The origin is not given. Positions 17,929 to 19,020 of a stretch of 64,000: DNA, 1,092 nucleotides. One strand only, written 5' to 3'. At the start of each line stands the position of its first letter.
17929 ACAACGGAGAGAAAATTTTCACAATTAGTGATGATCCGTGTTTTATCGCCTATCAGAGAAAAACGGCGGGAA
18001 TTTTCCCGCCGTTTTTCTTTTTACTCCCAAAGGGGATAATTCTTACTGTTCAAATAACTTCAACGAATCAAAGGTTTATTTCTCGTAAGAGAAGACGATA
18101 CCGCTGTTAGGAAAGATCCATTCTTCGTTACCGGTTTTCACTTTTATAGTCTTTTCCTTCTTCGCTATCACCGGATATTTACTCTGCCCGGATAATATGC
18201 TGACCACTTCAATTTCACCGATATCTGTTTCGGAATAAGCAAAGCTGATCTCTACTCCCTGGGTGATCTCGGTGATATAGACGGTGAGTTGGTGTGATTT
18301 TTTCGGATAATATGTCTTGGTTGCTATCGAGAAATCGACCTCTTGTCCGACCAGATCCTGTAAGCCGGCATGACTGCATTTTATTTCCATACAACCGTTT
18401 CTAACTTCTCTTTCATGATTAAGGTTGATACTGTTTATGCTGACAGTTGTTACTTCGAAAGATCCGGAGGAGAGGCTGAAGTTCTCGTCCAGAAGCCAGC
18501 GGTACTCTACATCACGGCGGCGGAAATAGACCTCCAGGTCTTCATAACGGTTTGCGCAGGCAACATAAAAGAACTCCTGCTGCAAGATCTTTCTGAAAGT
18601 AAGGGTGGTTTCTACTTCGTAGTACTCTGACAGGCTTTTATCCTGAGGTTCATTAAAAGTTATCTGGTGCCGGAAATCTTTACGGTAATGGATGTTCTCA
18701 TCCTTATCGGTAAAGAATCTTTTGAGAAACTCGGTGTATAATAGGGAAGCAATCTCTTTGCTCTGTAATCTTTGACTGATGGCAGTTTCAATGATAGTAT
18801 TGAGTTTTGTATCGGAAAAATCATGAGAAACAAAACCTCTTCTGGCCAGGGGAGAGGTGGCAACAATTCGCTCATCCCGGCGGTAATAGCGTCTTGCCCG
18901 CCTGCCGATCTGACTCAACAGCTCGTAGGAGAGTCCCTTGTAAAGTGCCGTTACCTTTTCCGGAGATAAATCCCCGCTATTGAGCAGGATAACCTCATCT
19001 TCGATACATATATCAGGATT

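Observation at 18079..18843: Alanine racemase carrying a ~255-aa C-terminal domain I cannot assign to any family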

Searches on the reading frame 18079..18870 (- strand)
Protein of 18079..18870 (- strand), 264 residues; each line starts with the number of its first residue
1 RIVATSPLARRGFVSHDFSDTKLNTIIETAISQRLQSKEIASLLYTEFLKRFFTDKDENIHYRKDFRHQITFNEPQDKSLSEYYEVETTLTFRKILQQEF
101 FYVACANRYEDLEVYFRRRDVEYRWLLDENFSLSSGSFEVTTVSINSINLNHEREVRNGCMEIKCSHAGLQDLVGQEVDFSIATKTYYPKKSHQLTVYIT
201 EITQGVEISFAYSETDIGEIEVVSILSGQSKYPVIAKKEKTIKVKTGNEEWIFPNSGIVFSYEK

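Call 3: search_protein_families(library=pfam, proteins=[window:18079-18870:-], max_evalue=1)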
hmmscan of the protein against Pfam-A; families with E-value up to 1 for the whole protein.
window:18079-18870:- (264 aa): 1 family
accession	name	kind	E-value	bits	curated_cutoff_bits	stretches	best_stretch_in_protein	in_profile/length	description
PF22727.1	NCH2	-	0.039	14.5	27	1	45-90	26-71/96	NACHT C-terminal Helical domain 2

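Call 4: search_protein_families(library=ncbifam, proteins=[window:18079-18870:-], max_evalue=1)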
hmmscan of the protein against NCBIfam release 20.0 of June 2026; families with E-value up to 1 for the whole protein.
window:18079-18870:- (264 aa): 0 families

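Call 6: find_homologous_proteins(query=window:18079-18858:-, max_evalue=0.001)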
Query window:18079-18858:- (260 aa): 12 proteins with E <= 0.001 among 311 candidates.
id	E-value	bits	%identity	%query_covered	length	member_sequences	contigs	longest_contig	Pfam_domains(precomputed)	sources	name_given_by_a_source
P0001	1.9e-106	374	64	99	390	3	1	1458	PF00842.28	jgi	jgi:alanine racemase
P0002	1.5e-94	335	57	99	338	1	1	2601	PF00842.28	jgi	-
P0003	6.8e-81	290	50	99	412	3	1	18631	PF00842.28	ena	-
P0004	7.4e-81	290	55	99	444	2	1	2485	PF00842.28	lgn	-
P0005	1.4e-80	289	51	99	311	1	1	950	-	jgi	-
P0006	6.2e-80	287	53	99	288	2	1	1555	-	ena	-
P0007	8.7e-80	286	54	99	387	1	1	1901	PF00842.28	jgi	-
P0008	7.3e-77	277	49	99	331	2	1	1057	PF00842.28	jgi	jgi:alanine racemase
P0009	9.5e-76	273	48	99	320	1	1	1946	PF00842.28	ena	-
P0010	3.9e-72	261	47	99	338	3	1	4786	PF00842.28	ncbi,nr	ncbi:MAG: alanine racemase C-terminal domain-containing protein, partial [Candidatus Cloacimonetes b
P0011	9.0e-70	254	47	99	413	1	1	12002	PF00842.28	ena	-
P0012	6.0e-51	192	53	64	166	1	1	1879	-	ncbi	-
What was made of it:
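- Tried and rejected: First domain-only search: the word-indexed search found only 12 relatives (call 6).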

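Call 12: find_encoding_contigs(protein=P0003, flank=8000, max_places=3)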
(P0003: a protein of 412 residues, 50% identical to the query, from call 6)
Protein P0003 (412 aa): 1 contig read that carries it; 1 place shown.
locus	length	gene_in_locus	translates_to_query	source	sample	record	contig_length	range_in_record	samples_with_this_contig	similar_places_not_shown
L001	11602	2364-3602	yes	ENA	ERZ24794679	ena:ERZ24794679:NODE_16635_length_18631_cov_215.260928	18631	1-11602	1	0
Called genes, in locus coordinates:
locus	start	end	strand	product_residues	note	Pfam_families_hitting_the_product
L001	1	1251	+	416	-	?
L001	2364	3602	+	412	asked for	PF00842:Ala_racemase_C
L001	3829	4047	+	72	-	-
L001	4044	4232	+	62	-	PF07927:HicA_toxin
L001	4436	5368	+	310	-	-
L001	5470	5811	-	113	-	PF01934:HepT-like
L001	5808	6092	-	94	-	PF01909:NTP_transf_2, PF18765:Polbeta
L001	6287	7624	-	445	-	PF00890:FAD_binding_2, PF01134:GIDA (faint), PF01266:DAO (faint), PF03486:HI0933_like, PF07992:Pyr_redox_2 (weak), PF12831:FAD_oxidored, PF13450:NAD_binding_8 (faint), PF22780:HI0933_like_1st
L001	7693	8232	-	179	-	PF01797:Y1_Tnp (faint)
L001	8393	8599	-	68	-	-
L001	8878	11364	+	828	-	PF00133:tRNA-synt_1, PF01406:tRNA-synt_1e (faint), PF09334:tRNA-synt_1g, PF13603:tRNA-synt_1_2, PF00133:tRNA-synt_1, PF09334:tRNA-synt_1g, PF08264:Anticodon_1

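Call 13: find_encoding_contigs(protein=P0011, flank=8000, max_places=3)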
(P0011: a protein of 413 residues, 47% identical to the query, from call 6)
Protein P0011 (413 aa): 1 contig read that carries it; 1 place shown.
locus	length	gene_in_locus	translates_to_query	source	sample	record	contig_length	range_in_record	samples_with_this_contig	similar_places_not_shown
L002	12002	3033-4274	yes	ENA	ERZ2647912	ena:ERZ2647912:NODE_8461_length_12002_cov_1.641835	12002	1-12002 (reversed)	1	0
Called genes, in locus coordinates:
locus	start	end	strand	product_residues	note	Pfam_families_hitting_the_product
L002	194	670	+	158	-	PF00293:NUDIX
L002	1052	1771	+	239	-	PF13638:PIN_4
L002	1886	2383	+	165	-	PF02562:PhoH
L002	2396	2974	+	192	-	PF01168:Ala_racemase_N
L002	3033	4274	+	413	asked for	PF00842:Ala_racemase_C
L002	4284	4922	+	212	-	PF00485:PRK, PF13238:AAA_18 (weak)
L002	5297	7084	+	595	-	PF00890:FAD_binding_2 (weak), PF01494:FAD_binding_3 (weak), PF03486:HI0933_like (weak), PF07992:Pyr_redox_2, PF12831:FAD_oxidored, PF13450:NAD_binding_8 (weak), PF25160:LdpA_Fe-S-bd (weak), PF04324:Fer2_BFD, +5 more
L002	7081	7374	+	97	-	PF01494:FAD_binding_3 (weak), PF01946:Thi4 (faint), PF00890:FAD_binding_2 (weak), PF01266:DAO, PF03486:HI0933_like (weak), PF03721:UDPG_MGDP_dh_N (weak), PF07992:Pyr_redox_2 (weak)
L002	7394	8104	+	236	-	PF01266:DAO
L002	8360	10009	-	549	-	PF14559:TPR_19 (weak), PF21033:RMD1-3 (weak), PF00515:TPR_1, PF07719:TPR_2 (weak), PF13181:TPR_8, PF23914:TPR_CcmH_CycH, PF00515:TPR_1 (weak), PF13181:TPR_8, +13 more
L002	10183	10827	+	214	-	-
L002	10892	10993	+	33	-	-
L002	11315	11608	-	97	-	PF13860:FlgD_ig, PF18962:Por_Secre_tail (weak)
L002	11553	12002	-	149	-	?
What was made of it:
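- In two metagenome contigs the gene is called in pieces (calls 12, 13).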

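Call 16: search_protein_representatives(protein=window:18079-18858:-)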
Query: 260 residues. Proteins with E-value up to 0.001 (for the whole library): 86; up to 1e-10: 36; up to 1e-30: 13. The best 86 are listed.
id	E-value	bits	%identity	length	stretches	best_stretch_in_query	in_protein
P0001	6.1e-107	373.7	64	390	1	1-258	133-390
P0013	9.1e-81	288.0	54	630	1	2-258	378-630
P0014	1.7e-76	274.1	52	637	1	2-258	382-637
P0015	1.5e-64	234.9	48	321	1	2-258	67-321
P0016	4.0e-63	230.3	45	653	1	2-257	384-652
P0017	4.1e-58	213.8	44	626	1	4-259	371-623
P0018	3.8e-55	204.1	41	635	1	2-258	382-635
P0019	2.0e-48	182.1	43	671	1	2-258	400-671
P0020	2.7e-46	175.1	37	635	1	2-259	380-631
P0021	2.3e-43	165.6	39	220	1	38-258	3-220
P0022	2.3e-41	159.0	43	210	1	32-232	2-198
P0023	1.9e-36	142.9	46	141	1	117-258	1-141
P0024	1.6e-32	130.0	34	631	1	4-257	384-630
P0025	7.1e-25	105.0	31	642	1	12-258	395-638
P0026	2.4e-21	93.5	24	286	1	3-260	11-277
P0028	2.3e-18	83.7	28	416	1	19-257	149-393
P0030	1.7e-16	77.6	27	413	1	18-257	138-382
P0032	1.9e-14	70.9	23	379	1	14-258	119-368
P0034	1.8e-13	67.7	26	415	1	17-258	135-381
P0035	3.1e-13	66.9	26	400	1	13-258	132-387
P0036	1.3e-12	64.9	25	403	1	4-257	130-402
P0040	3.1e-12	63.6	25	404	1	14-257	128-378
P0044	1.7e-11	61.2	24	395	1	4-257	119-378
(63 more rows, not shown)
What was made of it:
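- A mobile module: 86 representative clusters in 1.84 billion proteins (call 16).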

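Call 18: search_protein_families(library=pfam, proteins=[P0028, P0030, P0032, P0034, P0035, P0036, P0026, P0040, P0044, P0013], max_evalue=0.01)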
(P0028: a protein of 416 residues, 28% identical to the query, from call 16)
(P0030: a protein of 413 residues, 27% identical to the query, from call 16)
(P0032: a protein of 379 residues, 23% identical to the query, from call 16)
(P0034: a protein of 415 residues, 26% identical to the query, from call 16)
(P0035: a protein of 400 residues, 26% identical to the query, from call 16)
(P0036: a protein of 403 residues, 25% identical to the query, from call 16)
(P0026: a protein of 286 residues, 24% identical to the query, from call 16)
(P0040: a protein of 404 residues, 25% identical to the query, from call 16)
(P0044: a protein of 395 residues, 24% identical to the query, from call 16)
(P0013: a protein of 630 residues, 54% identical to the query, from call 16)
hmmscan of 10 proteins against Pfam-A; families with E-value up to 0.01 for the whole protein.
P0028 (416 aa): 0 families

P0030 (413 aa): 0 families

P0032 (379 aa): 0 families

P0034 (415 aa): 0 families

P0035 (400 aa): 0 families

P0036 (403 aa): 0 families

P0026 (286 aa): 0 families

P0040 (404 aa): 0 families

P0044 (395 aa): 0 families

P0013 (630 aa): 2 families
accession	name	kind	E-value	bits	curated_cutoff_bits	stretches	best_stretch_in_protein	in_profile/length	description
PF01168.26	Ala_racemase_N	-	1.1e-53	182.7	24.1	1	13-228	1-219/220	Alanine racemase, N-terminal domain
PF00842.27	Ala_racemase_C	-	1.2e-38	132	25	1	242-368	1-127/127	Alanine racemase, C-terminal domain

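Call 20: predict_structure(alignment_id=A2)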
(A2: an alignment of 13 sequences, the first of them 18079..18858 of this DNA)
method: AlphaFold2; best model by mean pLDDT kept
length: 260 residues; sequences in the alignment: 13
mean_pLDDT: 82.6   pTM: 0.76
mean pLDDT of the five models: 82.6, 81.0, 80.8, 80.4, 79.8
residues with pLDDT >= 90: 155; 70-90: 47; 50-70: 22; < 50: 36
segments of 3 or more residues with pLDDT < 50: 1-14, 18-20, 37-40, 46-53
pLDDT, mean of each block of 10 residues (from residue 1): 34 48 51 50 48 65 97 90 97 95 94 91 93 94 96 94 96 97 92 92 93 84 84 94 90 88
secondary structure, 60 per line:
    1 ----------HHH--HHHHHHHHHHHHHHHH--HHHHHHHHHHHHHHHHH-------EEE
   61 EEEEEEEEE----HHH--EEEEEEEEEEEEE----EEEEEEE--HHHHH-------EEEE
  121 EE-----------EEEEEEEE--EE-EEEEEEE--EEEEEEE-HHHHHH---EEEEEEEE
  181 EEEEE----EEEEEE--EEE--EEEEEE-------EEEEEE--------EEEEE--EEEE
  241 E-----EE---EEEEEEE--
elements in order: H16-31 H34-50 E58-69 E79-91 E96-102 H105-109 E117-122 E134-141 E147-153 E156-162 H164-169 E173-185 E190-195 E198-200 E203-208 E216-221 E230-234 E237-241 E252-258

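Call 21: search_protein_families(library=padloc, proteins=[window:18079-18858:-, P0028, P0030, P0032, P0034, P0035, P0036, P0026], max_evalue=1)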
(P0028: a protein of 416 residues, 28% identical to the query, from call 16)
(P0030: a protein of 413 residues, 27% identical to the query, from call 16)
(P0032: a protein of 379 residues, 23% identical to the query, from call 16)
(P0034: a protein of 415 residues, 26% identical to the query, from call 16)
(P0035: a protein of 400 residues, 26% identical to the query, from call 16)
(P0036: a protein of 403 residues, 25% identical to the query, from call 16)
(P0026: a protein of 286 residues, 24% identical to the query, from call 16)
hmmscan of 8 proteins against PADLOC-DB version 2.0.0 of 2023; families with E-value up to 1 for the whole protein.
window:18079-18858:- (260 aa): 0 families

P0028 (416 aa): 0 families

P0030 (413 aa): 0 families

P0032 (379 aa): 0 families

P0034 (415 aa): 0 families

P0035 (400 aa): 0 families

P0036 (403 aa): 0 families

P0026 (286 aa): 1 family
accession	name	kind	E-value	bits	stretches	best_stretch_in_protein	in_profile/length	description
PDLC02131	Csn2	-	0.012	13.6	1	20-64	54-97/220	-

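Call 22: search_protein_families(library=ncbifam, proteins=[P0028, P0030, P0032, P0034, P0035, P0036, P0026], max_evalue=1)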
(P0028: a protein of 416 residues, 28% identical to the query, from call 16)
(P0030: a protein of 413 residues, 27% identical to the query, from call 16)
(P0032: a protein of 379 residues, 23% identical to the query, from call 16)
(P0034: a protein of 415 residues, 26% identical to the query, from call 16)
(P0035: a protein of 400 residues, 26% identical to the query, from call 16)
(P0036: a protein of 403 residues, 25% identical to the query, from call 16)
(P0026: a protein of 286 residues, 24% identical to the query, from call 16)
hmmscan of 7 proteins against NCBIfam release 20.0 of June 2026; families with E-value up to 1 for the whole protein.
P0028 (416 aa): 0 families

P0030 (413 aa): 3 families
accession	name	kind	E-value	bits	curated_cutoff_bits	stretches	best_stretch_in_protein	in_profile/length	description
NF005814.0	PRK07680.1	equivalog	0.014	14.6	278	1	194-228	42-76/275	late competence protein ComER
NF033688.1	MG406_fam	hypoth_equivalog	0.073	13.5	40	1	30-96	3-68/118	MG406 family protein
NF033218.1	anchor_AmaP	equivalog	0.56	10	55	1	33-84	4-56/166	alkaline shock response membrane anchor protein AmaP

P0032 (379 aa): 0 families

P0034 (415 aa): 0 families

P0035 (400 aa): 1 family
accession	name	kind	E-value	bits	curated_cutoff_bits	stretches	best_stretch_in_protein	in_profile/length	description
TIGR00540.1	TPR_hemY_coli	hypoth_equivalog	0.042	12.6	142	1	80-161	261-343/385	heme biosynthesis-associated TPR protein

P0036 (403 aa): 0 families

P0026 (286 aa): 0 families

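Call 25: fold_search(model_id=the predicted structure, library=pdb)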
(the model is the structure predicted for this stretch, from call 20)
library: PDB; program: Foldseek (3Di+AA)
matches with E <= 10: 1182; with E <= 0.001: 84
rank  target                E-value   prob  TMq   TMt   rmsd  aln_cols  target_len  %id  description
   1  3kd4_A                3.9e-05  1.00  0.45  0.26   5.0       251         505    8  CRYSTAL STRUCTURE OF A PUTATIVE PROTEASE (BDI_1141) FROM PARABACTEROIDES DISTASONIS ATCC 8503 AT 2.00 A RESOLUTION (released 2009-11-24)
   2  4p8q_B                5.8e-05  1.00  0.36  0.14   8.5       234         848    8  Crystal Structure of Human Insulin Regulated Aminopeptidase with Alanine in Active Site (released 2014-12-03)
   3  3qnf_A                7.2e-05  1.00  0.36  0.16   8.3       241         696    8  Crystal structure of the open state of human endoplasmic reticulum aminopeptidase 1 ERAP1 (released 2011-02-23)
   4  6mgq_B                7.2e-05  1.00  0.36  0.14   8.4       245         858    8  ERAP1 in the open conformation bound to 10mer phosphinic inhibitor DG014 (released 2019-12-18)
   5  3qnf_C                8.0e-05  1.00  0.36  0.15   8.3       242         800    7  Crystal structure of the open state of human endoplasmic reticulum aminopeptidase 1 ERAP1 (released 2011-02-23)
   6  4gaa_A                8.9e-05  1.00  0.38  0.19   6.6       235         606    9  Structure of Leukotriene A4 hydrolase from Xenopus laevis complexed with inhibitor bestatin (released 2013-06-12)
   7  2xq0                  9.4e-05  1.00  0.39  0.18   5.5       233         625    9  Structure of yeast LTA4 hydrolase in complex with Bestatin (released 2010-12-29)
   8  5mj6_A                1.1e-04  1.00  0.36  0.14   8.3       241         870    7  Ligand-induced conformational change of Insulin-regulated aminopeptidase: insights on catalytic mechanism and active s (released 2017-04-05)
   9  9cao_B                1.1e-04  1.00  0.34  0.13   9.2       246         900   10  Aminopeptidase N open state (released 2025-08-06)
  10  4g2a                  1.1e-04  1.00  0.34  0.29   8.7       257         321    7  Crystal structure of a putative nutrient binding protein (lpg2210) from Legionella pneumophila subsp. pneumophila str. P (released 2012-08-29)
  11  4pj6_A                1.2e-04  1.00  0.35  0.13   8.3       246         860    8  Crystal Structure of Human Insulin Regulated Aminopeptidase with Lysine in Active Site (released 2014-12-03)
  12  6mgq_A                1.3e-04  1.00  0.36  0.13   8.6       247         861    8  ERAP1 in the open conformation bound to 10mer phosphinic inhibitor DG014 (released 2019-12-18)
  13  1sqm                  1.4e-04  1.00  0.36  0.18   6.5       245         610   10  STRUCTURE OF [R563A] LEUKOTRIENE A4 HYDROLASE (released 2004-08-03)
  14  2xpy                  1.5e-04  1.00  0.39  0.19   7.0       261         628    9  Structure of Native Leukotriene A4 Hydrolase from Saccharomyces cerevisiae (released 2010-12-29)
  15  5ni2                  1.5e-04  1.00  0.36  0.18   6.7       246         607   10  Crystal structure of human LTA4H mutant E271A in complex with LTA4 (crystal form I) (released 2017-08-23)
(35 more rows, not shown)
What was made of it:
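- On M1 peptidase N-terminal domain (Peptidase_M1_N): Foldseek probability is 1.00 with E 4e-5 to 5e-4 against many M1/LTA4H chains, but TMq is 0.35-0.45, rmsd is 5-9 A and identity is <=10% (call 25).
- Foldseek gives 84 PDB hits at E<=1e-3, almost all M1 aminopeptidases/LTA4H, including two-domain M1 enzymes, plus 3kd4 and Ost1 (call 25).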

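Call 27: find_related_loci(query=A2, collection=genome_contigs, flank=6000)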
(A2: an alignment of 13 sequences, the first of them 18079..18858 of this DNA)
Query A2 (260 aa) in genome_contigs; peptide patterns used: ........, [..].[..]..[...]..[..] (x = any residue, [..] = any of these).
348 stretches matched a pattern; 312 encode a relative of the query (tblastn E <= 1e-3); the best 80 are kept; 80 distinct loci.
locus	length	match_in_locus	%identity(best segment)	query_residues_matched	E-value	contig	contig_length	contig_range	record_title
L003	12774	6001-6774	68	1-258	1e-119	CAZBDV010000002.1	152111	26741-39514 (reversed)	MAG TPA_asm: uncultured Candidatus Cloacimonadota bacterium isolate SRP241341_co1_68 genome assembly, contig: NODE_106_l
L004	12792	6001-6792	59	1-258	3e-103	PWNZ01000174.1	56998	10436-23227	MAG: Candidatus Cloacimonadota bacterium isolate CSSed10_348R2 CS-Sed10-C456, whole genome shotgun sequence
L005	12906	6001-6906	53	1-258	2e-98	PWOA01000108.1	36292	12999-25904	MAG: Candidatus Cloacimonadota bacterium isolate CSSed10_348R3 CS-Sed10-C1347, whole genome shotgun sequence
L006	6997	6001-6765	56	1-258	7e-96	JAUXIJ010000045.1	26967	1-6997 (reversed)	MAG: Candidatus Cloacimonadota bacterium isolate CSMAG_2978 CSMAG_2978_k119_128643_length_26967_cov_9.0000, whole genome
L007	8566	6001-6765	55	1-258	1e-94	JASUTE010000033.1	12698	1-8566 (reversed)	MAG: Candidatus Cloacimonadota bacterium isolate DJKA99_ANT-F21_bin.36 scaffold_1729, whole genome shotgun sequence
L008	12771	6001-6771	55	1-258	7e-94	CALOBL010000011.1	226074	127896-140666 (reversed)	MAG: Candidatus Cloacimonadaceae bacterium isolate HOU_bin.0152 genome assembly, contig: contig_33979, whole genome shot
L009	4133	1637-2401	55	1-258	3e-94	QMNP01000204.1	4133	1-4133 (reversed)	MAG: Candidatus Cloacimonadota bacterium isolate B137_G9 B137_Guay9_scaffold_46071, whole genome shotgun sequence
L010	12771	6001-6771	55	1-258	3e-93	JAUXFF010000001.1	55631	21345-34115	MAG: Candidatus Cloacimonadota bacterium isolate CSMAG_2896 CSMAG_2896_k117_4313553_length_55631_cov_17.3053, whole geno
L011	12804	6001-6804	55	2-258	6e-93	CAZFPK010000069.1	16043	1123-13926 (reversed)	MAG TPA_asm: uncultured Candidatus Cloacimonadota bacterium isolate SRP077602_co5_585 genome assembly, contig: NODE_1705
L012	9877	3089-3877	53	1-258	3e-92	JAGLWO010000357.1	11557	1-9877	MAG: Candidatus Cloacimonadota bacterium isolate RS_12_26 ZL285.bin.26.fa_357, whole genome shotgun sequence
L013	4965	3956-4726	54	1-258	2e-91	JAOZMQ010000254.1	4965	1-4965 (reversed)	MAG: Candidatus Cloacimonadota bacterium isolate GMC3.metabat2.36 GMC3_8446_length_4965_cov_7.884521, whole genome shotg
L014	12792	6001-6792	53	1-258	5e-91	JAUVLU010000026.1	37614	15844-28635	MAG: Candidatus Cloacimonadota bacterium isolate CSMAG_514 CSMAG_514_k141_471569_length_37614_cov_115.0000, whole genome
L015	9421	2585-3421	50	1-258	2e-90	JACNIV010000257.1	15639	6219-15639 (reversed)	MAG: Candidatus Cloacimonadota bacterium isolate NIOZ-UU2 NIOZ-UU_NODE_4721_length_15639_cov_5.31147, whole genome shotg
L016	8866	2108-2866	54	1-258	7e-91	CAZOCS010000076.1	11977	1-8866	MAG TPA_asm: uncultured Candidatus Cloacimonadota bacterium isolate SRP167671_co2_64 genome assembly, contig: NODE_6896_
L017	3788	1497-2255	53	1-258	4e-91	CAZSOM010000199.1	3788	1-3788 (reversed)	MAG TPA_asm: uncultured Candidatus Cloacimonadota bacterium isolate SRP191223_co1_30 genome assembly, contig: NODE_37827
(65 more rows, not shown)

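Call 33: fold_search(model_id=the predicted structure, library=viral)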
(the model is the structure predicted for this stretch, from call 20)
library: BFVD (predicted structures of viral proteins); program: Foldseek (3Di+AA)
matches with E <= 10: 762; with E <= 0.001: 3
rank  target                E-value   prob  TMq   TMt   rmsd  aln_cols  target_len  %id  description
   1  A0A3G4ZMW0            2.8e-04  1.00  0.32  0.13   8.1       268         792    9  Uncharacterized protein [Terrestrivirus sp.]
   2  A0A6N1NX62            7.5e-04  1.00  0.35  0.14   6.5       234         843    6  Aminopeptidase M1-like [Tupanvirus soda lake]
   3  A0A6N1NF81            9.3e-04  1.00  0.36  0.15   6.3       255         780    8  Uncharacterized protein [Tupanvirus deep ocean]
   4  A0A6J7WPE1            2.0e-03  0.33  0.15  0.15  26.1       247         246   10  Uncharacterized protein [uncultured Caudovirales phage]
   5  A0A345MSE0            3.0e-03  0.60  0.20  0.15  20.6       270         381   12  (no name in the UniProt tables at hand)
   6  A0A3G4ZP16            3.1e-03  0.96  0.33  0.14   7.5       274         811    7  Uncharacterized protein [Terrestrivirus sp.]
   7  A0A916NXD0            4.4e-03  0.80  0.28  0.26  16.8       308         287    9  P35 apoptosis inhibitor [Adoxophyes honmai entomopoxvirus 'L']
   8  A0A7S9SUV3            6.1e-03  0.18  0.13  0.06  17.7       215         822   11  Uncharacterized protein [Virus NIOZ-UU159]
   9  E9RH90                8.0e-03  0.54  0.21  0.14  18.8       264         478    8  GP84 [Guinea pig cytomegalovirus (strain 22122)]
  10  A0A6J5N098            9.4e-03  0.30  0.16  0.16  16.9       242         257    9  Uncharacterized protein [uncultured Caudovirales phage]
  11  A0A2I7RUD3            1.3e-02  0.33  0.16  0.06  14.3       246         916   12  (no name in the UniProt tables at hand)
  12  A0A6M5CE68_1          1.8e-02  0.38  0.20  0.09  17.1       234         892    8  (no name in the UniProt tables at hand)
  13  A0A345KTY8            1.8e-02  0.20  0.13  0.08  16.7       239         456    9  (no name in the UniProt tables at hand)
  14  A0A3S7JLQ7            1.9e-02  0.77  0.23  0.22  22.9       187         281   14  Tail fiber [Staphylococcus phage CSA13]
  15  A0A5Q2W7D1            3.0e-02  0.20  0.17  0.09  17.4       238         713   11  (no name in the UniProt tables at hand)
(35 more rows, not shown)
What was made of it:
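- Closest known: N-terminal beta-domain of M1 aminopeptidases / leukotriene A4 hydrolase. Same: An all-beta domain of about 200 aa. Foldseek probability is 1.00 with E 4e-5 to 5e-4 for dozens of M1 structures, including two-domain M1 enzymes (call 25) and giant-virus M1-like proteins (call 33).
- M1-like proteins are also the top hits in the viral library (call 33). M1-N-like fold (calls 25, 33).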

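Call 34: find_homologous_proteins(query=A3, max_evalue=0.00001)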
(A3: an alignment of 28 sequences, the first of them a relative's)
Query A3 (28 sequences) (416 aa, profile of the alignment): 40 proteins with E <= 0.00001 among 7823 candidates.
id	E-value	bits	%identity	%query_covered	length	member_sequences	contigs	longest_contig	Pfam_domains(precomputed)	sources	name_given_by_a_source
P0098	5.2e-140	485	43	88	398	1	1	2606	-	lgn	-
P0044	4.4e-138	478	39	92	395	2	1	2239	-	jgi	jgi:hypothetical protein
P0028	9.2e-136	471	100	100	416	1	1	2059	-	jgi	-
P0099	3.6e-130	452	80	100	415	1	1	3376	-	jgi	jgi:hypothetical protein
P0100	1.0e-128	448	79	100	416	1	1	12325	-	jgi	jgi:hypothetical protein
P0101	8.4e-125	435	52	94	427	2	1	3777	-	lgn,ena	-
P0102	2.5e-124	433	52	94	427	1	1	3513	-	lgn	-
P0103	2.7e-124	433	52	95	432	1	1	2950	-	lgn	-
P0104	3.1e-124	433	53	96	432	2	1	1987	-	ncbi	-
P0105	6.8e-124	432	42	89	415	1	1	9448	-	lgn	-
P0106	2.5e-123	430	53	99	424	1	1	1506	-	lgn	-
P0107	4.1e-123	429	61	99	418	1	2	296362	-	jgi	jgi:hypothetical protein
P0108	5.9e-123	429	50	94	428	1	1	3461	-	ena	-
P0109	6.9e-123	428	37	94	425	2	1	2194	-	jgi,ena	-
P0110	1.2e-122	428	55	95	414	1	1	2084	-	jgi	jgi:hypothetical protein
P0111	1.4e-122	427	39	81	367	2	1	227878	-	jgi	jgi:hypothetical protein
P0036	4.4e-93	330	21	66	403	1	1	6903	-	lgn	-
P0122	2.8e-67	245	29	78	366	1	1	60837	-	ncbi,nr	ncbi:hypothetical protein J5X84_39335 [Streptosporangiaceae bacterium NEAU-GS5]|nr:hypothetical prot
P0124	2.6e-66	242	27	78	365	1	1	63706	-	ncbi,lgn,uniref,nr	ncbi:hypothetical protein SAMN05216251_13339 [Actinacidiphila alni]|uniref:Uncharacterized protein n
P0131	4.4e-57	212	27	77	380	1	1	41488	-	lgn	-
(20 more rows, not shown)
